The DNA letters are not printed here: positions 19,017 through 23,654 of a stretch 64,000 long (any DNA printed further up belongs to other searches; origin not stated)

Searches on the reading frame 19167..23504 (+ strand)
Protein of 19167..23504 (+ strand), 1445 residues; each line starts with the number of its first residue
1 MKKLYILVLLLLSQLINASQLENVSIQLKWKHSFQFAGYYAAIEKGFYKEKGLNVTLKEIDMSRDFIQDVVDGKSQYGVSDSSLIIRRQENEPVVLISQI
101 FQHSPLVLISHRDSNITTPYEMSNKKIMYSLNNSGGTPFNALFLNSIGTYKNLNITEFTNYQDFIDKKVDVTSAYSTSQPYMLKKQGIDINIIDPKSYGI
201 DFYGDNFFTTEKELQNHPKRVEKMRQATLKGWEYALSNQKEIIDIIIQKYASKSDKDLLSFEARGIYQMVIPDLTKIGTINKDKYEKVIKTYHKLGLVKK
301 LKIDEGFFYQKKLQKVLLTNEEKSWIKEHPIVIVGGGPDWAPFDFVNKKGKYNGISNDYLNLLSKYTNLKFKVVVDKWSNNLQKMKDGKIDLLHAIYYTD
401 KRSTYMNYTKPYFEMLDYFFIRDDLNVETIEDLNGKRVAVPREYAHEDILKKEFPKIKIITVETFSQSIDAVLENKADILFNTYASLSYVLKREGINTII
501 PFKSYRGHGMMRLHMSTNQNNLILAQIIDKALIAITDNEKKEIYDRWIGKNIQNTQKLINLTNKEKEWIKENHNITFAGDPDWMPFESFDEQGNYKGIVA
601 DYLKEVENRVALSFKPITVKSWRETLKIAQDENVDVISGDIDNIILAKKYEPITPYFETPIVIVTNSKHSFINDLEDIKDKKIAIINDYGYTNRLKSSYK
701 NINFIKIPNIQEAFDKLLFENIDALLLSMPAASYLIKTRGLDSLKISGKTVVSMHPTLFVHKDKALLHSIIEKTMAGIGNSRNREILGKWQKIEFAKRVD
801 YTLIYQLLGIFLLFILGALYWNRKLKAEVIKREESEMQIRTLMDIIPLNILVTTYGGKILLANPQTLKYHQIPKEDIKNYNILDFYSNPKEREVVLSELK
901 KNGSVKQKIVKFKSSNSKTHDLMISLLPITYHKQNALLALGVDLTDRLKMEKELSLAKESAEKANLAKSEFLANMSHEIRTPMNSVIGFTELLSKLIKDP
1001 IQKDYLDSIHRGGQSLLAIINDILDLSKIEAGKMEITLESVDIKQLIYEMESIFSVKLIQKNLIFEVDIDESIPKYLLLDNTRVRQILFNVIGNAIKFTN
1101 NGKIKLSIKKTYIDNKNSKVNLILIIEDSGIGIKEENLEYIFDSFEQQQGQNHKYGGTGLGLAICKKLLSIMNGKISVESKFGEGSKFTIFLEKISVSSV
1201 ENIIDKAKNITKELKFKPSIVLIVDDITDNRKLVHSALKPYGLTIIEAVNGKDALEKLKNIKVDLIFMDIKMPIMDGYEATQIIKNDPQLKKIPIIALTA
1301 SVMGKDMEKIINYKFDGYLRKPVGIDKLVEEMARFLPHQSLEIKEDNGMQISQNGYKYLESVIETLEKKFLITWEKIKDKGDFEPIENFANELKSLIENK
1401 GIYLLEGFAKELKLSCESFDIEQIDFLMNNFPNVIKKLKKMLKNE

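Call 92: search_protein_families(library=pfam, proteins=[window:19167-23504:+], max_evalue=0.001)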
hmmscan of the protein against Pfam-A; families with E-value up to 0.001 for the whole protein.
window:19167-23504:+ (1445 aa): 6 families
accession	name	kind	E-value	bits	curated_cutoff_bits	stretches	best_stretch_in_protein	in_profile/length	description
PF09084.16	NMT1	-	3.6e-51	174.6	20.5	1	34-241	2-215/216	NMT1/THI5 like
PF00497.25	SBP_bac_3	-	4.5e-33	114.3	26.4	2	333-550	2-132/132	Bacterial extracellular solute-binding proteins, family 3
PF02518.31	HATPase_c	-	1.5e-26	93.4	26.4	1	1080-1193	2-108/111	Histidine kinase-, DNA gyrase B-, and HSP90-like ATPase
PF00072.30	Response_reg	-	4.9e-24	85.1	30.2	1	1221-1331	1-109/111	Response regulator receiver domain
PF00512.31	HisKA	-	7.4e-23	80.8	26.9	1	967-1032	1-66/66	His Kinase A (phospho-acceptor) domain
PF13426.13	PAS_9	-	7.4e-06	26.6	27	1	850-946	4-103/103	PAS domain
